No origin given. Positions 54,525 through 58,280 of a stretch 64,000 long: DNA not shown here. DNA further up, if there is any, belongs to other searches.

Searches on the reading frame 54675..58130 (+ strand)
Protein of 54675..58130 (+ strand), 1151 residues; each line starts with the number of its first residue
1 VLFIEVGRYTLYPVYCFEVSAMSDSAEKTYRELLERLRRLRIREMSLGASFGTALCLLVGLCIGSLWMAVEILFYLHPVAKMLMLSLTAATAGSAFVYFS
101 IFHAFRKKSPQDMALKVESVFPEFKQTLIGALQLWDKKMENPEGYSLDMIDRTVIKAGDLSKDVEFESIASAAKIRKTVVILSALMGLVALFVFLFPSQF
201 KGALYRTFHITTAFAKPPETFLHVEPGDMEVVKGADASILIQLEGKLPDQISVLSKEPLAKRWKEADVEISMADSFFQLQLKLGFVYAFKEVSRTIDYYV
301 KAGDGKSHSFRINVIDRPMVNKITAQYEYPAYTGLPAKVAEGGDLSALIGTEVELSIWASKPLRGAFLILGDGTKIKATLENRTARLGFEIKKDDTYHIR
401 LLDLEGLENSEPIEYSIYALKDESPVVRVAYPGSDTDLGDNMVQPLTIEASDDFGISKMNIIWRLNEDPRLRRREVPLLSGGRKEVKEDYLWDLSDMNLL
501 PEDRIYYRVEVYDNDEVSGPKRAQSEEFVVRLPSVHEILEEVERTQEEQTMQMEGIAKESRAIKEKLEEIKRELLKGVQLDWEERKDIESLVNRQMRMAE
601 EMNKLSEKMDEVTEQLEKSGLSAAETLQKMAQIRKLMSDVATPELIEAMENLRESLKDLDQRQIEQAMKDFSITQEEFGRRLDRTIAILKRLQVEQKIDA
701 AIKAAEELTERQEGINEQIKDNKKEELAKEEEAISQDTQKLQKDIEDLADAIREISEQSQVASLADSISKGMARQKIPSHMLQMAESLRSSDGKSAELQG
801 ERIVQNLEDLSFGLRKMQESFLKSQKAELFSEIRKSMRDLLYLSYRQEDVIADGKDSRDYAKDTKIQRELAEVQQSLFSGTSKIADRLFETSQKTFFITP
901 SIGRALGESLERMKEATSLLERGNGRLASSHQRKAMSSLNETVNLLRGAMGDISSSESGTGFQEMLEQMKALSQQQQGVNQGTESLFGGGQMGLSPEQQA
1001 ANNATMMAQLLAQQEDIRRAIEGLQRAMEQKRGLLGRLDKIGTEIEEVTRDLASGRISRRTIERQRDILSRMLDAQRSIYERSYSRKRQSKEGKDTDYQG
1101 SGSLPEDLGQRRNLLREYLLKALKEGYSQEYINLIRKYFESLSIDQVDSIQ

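Call 6: search_protein_families(library=pfam, proteins=[window:54675-58130:+])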
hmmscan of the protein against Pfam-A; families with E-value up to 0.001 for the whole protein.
window:54675-58130:+ (1151 aa): 1 family
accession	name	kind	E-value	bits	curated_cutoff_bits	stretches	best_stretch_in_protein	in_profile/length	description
PF13779.11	DUF4175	-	1.5e-21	76.7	27.3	1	286-964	158-759/825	Domain of unknown function (DUF4175)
